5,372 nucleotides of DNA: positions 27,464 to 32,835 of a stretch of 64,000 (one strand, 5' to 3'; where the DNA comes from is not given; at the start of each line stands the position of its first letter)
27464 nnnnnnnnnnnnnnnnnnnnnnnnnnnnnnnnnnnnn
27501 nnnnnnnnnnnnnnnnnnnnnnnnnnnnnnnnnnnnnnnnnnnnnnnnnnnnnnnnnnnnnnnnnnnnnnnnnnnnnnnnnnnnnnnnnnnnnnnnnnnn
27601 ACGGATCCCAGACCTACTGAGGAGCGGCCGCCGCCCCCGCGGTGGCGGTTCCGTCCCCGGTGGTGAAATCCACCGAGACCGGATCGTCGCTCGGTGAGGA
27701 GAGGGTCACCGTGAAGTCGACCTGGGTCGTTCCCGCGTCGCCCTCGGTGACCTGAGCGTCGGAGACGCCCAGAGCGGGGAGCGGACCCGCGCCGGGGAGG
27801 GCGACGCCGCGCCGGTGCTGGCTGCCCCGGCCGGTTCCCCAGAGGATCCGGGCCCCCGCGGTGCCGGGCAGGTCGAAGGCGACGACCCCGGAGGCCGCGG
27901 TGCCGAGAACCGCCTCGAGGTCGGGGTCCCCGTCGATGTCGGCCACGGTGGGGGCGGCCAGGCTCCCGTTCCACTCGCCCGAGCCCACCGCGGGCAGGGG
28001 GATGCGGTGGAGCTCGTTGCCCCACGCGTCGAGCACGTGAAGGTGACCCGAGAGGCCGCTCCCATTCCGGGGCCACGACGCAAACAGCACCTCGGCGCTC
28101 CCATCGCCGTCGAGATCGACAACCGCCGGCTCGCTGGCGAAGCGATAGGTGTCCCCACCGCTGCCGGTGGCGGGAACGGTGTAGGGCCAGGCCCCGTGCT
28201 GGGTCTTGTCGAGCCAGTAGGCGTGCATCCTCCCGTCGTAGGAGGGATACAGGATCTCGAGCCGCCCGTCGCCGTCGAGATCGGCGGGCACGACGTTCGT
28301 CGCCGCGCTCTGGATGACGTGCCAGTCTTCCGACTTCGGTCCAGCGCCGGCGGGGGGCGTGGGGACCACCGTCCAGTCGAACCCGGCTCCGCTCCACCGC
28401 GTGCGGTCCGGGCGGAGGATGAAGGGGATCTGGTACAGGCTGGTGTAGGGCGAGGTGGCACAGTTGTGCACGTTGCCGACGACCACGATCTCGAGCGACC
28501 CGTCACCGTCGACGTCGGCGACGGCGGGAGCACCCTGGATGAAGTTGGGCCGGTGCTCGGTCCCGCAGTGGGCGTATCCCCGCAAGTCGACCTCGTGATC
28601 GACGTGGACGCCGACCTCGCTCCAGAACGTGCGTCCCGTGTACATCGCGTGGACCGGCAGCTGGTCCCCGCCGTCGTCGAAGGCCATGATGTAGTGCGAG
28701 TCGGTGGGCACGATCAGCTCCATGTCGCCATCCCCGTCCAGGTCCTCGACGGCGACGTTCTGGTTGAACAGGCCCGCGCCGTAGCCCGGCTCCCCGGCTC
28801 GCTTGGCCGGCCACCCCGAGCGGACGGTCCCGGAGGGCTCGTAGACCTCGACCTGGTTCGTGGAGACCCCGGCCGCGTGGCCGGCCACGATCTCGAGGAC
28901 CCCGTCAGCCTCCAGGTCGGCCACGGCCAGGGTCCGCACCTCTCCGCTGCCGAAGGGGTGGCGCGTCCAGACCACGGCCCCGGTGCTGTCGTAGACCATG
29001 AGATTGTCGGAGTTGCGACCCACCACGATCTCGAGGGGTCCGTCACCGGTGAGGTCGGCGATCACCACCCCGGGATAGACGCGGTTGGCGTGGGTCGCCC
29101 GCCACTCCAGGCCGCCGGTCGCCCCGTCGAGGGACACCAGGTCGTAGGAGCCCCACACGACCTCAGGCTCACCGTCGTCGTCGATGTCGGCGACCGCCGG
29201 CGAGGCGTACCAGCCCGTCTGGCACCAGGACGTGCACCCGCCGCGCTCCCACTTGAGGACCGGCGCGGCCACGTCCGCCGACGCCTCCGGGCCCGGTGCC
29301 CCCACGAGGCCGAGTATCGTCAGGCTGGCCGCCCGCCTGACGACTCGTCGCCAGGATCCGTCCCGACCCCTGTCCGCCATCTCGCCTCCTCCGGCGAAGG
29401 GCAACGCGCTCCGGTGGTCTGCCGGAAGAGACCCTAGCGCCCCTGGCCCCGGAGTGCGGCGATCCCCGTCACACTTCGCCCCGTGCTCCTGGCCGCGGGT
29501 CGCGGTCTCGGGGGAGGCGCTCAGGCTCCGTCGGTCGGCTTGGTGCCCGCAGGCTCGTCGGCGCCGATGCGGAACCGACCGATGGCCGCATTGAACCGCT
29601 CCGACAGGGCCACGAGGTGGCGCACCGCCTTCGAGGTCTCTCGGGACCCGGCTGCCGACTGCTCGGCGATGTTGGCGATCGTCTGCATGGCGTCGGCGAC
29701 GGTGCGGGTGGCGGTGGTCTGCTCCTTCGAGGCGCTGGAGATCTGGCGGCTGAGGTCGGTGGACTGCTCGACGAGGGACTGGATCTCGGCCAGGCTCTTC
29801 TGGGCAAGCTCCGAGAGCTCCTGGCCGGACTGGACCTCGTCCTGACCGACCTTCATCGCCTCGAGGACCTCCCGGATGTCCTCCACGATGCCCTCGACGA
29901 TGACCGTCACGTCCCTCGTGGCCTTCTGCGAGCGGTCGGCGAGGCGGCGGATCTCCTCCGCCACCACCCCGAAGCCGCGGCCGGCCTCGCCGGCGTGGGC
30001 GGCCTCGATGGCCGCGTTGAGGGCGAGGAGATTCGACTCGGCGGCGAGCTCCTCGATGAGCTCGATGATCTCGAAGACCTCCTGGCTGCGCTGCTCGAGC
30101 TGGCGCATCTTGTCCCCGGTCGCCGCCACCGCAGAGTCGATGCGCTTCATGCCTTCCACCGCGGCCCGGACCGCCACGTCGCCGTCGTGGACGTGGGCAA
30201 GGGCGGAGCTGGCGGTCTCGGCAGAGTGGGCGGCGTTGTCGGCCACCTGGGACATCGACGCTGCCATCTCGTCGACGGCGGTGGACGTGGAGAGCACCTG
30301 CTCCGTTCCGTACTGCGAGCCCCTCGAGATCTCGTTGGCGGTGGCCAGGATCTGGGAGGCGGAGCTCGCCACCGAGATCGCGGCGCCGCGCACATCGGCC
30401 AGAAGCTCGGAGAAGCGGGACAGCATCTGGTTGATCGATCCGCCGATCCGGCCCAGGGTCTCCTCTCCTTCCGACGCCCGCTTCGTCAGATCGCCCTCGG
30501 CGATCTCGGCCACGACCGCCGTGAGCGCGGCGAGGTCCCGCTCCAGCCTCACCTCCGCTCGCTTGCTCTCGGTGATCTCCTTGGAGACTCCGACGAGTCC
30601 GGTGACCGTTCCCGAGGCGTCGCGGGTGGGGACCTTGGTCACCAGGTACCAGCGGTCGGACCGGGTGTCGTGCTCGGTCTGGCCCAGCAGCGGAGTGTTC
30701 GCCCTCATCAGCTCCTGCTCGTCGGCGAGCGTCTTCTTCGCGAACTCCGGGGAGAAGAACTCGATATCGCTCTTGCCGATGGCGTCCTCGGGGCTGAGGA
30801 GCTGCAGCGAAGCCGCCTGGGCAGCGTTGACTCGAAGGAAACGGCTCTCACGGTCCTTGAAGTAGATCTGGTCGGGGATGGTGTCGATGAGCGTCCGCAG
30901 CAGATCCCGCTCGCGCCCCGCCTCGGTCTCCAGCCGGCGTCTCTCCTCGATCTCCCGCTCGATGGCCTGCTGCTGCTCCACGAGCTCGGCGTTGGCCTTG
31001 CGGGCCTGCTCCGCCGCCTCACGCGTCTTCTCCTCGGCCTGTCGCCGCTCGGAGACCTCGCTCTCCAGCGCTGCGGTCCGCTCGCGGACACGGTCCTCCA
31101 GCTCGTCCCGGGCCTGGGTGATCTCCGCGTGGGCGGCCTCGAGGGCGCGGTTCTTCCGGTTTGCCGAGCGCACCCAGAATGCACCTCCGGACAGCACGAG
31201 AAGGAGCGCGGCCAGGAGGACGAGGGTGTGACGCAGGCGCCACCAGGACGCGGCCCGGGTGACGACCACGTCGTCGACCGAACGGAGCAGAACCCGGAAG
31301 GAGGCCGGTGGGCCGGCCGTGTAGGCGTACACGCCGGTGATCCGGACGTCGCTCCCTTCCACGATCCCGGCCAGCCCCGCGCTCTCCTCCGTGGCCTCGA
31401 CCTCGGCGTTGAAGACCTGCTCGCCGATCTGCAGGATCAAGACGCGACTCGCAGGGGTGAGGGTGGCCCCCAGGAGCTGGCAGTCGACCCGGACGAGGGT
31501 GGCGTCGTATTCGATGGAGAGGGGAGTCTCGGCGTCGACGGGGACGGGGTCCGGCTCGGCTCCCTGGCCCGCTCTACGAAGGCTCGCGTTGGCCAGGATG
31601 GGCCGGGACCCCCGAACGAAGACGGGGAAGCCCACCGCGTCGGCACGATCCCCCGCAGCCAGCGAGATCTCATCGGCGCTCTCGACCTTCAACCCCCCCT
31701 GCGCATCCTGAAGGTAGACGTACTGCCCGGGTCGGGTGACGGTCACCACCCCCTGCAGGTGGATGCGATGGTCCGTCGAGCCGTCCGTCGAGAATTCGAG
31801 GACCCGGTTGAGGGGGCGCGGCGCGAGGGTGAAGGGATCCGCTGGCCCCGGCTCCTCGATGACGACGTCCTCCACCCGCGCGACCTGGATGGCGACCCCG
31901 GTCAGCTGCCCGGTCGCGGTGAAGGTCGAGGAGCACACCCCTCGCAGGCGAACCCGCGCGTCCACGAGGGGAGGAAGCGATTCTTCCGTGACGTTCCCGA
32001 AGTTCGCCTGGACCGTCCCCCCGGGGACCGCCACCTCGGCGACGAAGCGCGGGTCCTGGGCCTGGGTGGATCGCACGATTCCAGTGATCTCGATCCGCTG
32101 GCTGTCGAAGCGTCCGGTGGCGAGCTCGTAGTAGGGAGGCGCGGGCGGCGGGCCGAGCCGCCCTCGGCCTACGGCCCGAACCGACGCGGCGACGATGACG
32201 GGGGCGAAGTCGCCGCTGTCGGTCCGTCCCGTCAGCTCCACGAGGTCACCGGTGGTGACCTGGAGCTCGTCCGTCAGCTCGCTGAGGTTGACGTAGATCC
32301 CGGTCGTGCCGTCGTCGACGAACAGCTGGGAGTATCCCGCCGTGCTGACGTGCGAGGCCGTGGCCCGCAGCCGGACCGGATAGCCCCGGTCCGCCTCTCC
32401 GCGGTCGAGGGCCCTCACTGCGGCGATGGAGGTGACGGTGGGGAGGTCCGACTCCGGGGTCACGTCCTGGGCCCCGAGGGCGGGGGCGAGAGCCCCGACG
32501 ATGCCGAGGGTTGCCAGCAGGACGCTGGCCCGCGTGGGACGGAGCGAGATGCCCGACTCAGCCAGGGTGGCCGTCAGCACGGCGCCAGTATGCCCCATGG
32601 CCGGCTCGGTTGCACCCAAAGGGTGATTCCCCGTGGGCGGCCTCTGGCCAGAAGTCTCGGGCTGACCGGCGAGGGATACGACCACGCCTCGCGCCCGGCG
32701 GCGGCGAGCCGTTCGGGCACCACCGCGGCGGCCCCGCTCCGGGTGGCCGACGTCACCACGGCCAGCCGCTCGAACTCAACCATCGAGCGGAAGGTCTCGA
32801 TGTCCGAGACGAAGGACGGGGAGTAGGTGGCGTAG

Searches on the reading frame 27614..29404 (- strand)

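Call 82: search_protein_families(library=pfam, proteins=[window:27614-29404:-], max_evalue=0.05)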
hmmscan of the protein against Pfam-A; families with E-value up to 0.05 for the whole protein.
window:27614-29404:- (596 aa): 8 families
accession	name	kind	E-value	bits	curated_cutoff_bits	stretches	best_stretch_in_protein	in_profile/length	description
PF13517.12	FG-GAP_3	-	8.7e-31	106.8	26.9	4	375-440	1-60/61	FG-GAP-like repeat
PF01839.29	FG-GAP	-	2.4e-13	50.1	22.1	2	213-235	1-23/37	FG-GAP repeat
PF25292.1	Beta-prop_CGLA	-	1.5e-08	34.9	26.8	0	96-175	17-93/316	Lambda-carrageenase beta-propeller domain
PF14783.12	BBS2_Mid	-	2.1e-06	28.3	27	0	218-244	3-29/108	Ciliary BBSome complex subunit 2, middle region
PF21348.3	RGL11_C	-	2.6e-06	26.9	27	0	415-503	15-109/490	Rhamnogalacturonan lyase family 11, C-terminal domain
PF15907.11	Itfg2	-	0.00011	22.1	27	0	216-242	77-103/330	Integrin-alpha FG-GAP repeat-containing protein 2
PF12256.14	TcdB_toxin_midN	-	0.0018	18.1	24.8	0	294-314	31-51/181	Insecticide toxin TcdB middle/N-terminal region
PF23743.1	Beta-prop_BBS7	-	0.0023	17.7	27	0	152-189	217-250/299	BBS7 beta-propeller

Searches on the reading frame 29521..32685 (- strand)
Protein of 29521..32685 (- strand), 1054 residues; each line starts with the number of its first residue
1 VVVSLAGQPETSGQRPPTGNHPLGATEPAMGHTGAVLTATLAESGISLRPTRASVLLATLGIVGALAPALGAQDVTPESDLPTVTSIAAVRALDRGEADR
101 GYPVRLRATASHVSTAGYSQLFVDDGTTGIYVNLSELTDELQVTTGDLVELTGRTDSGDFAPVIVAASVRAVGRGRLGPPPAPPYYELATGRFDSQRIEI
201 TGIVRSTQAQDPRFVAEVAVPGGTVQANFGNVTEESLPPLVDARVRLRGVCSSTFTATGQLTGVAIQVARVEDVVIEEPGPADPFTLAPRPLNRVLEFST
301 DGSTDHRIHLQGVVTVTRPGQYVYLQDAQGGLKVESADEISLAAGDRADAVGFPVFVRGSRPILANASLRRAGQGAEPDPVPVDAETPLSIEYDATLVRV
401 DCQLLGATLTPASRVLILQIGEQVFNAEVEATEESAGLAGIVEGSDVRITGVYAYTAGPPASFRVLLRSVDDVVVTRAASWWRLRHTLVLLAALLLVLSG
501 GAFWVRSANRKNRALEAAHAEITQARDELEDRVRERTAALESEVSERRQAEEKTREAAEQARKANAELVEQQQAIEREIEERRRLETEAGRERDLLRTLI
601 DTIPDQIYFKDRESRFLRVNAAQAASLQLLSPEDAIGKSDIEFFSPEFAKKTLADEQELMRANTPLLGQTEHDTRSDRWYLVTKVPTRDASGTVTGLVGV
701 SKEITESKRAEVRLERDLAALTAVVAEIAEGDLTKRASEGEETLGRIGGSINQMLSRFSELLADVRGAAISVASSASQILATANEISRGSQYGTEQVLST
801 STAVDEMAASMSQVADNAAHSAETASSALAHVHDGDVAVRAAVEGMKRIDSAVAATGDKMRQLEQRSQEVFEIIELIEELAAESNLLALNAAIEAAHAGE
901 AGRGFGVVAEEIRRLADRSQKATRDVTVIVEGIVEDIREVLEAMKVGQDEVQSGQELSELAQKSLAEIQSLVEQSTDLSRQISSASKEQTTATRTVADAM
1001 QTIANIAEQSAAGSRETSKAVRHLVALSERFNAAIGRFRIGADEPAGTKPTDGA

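Call 9: search_protein_families(library=pfam, proteins=[window:29521-32685:-], max_evalue=0.01)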
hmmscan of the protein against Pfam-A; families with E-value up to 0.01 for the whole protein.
window:29521-32685:- (1054 aa): 7 families
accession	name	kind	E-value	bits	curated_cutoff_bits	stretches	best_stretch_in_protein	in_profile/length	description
PF00015.26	MCPsignal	-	7.2e-37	127.3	34.6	1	838-1006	7-171/172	Methyl-accepting chemotaxis protein (MCP) signalling domain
PF08448.16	PAS_4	-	2.3e-17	63.6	23.1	1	601-709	2-110/110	PAS fold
PF00989.32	PAS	-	2.6e-06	27.9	22.6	1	596-701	3-110/113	PAS fold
PF13426.13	PAS_9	-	3e-05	24.7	27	1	607-706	4-103/103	PAS domain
PF14316.11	DUF4381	-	0.0037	18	27.2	0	472-531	5-61/145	Domain of unknown function (DUF4381)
PF00672.30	HAMP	-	0.0069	17.1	25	1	718-757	10-50/53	HAMP domain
PF13596.12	PAS_10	-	0.01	16.9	22.1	0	598-704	3-105/106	PAS domain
